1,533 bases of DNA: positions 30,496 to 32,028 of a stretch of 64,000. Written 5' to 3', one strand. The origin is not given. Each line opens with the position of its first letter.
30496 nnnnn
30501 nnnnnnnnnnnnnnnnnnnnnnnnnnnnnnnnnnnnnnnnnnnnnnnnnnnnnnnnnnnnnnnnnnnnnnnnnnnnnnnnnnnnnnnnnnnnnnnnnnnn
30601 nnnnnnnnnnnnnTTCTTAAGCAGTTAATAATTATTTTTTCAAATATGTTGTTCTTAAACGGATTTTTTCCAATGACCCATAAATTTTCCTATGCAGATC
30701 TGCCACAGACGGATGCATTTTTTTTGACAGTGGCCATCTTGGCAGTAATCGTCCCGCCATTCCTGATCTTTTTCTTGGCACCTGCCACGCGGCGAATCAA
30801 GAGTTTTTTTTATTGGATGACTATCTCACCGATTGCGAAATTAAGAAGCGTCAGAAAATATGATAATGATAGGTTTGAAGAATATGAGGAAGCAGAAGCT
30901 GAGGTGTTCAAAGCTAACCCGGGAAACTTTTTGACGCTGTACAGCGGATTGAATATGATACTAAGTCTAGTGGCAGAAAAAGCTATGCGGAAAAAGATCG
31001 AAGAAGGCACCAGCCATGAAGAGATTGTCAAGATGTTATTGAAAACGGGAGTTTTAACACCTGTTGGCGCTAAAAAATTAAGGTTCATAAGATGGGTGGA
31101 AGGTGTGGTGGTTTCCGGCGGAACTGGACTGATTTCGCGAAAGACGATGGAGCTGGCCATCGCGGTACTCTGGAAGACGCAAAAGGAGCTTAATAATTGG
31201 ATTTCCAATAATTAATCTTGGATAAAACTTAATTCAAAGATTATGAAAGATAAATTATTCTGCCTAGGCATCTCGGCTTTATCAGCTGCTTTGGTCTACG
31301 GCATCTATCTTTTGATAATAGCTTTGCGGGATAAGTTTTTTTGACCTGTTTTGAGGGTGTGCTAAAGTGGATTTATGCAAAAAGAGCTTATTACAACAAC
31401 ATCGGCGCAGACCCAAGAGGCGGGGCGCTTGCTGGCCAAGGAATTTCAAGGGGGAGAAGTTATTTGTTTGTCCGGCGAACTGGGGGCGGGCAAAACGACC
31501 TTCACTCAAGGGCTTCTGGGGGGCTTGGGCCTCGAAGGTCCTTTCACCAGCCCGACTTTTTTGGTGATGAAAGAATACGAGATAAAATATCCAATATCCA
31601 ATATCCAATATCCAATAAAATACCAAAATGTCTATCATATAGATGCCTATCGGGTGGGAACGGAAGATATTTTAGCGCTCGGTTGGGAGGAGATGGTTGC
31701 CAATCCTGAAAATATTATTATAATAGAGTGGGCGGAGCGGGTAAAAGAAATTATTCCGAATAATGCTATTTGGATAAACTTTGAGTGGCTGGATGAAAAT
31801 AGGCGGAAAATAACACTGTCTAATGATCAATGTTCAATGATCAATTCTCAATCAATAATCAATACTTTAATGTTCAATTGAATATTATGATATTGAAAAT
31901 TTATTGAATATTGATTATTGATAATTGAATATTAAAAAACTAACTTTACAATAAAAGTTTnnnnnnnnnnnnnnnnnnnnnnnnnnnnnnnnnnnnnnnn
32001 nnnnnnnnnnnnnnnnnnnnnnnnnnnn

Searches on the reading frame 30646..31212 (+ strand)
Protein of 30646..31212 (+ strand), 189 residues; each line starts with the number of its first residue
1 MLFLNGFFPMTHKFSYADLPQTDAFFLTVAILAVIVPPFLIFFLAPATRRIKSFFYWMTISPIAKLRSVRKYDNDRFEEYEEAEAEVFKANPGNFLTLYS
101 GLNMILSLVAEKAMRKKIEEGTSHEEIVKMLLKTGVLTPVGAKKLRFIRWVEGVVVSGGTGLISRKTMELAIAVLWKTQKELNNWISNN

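Call 12: search_protein_families(library=pfam, proteins=[window:30646-31212:+], max_evalue=0.001)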
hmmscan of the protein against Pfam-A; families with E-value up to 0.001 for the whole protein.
window:30646-31212:+ (189 aa): 0 families

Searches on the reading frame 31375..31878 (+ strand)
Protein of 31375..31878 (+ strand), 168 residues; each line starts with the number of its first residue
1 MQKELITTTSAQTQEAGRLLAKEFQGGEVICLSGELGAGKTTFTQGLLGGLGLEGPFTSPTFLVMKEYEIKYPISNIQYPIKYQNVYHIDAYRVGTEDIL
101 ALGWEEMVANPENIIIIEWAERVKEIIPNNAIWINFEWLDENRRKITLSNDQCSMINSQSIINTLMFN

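Call 12: search_protein_families(library=pfam, proteins=[window:31375-31878:+], max_evalue=0.001)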
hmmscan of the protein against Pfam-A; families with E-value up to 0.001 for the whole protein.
window:31375-31878:+ (168 aa): 1 family
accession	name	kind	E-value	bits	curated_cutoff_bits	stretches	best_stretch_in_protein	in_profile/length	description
PF02367.23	TsaE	-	1.9e-33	115.6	26.6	1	8-145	2-127/128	Threonylcarbamoyl adenosine biosynthesis protein TsaE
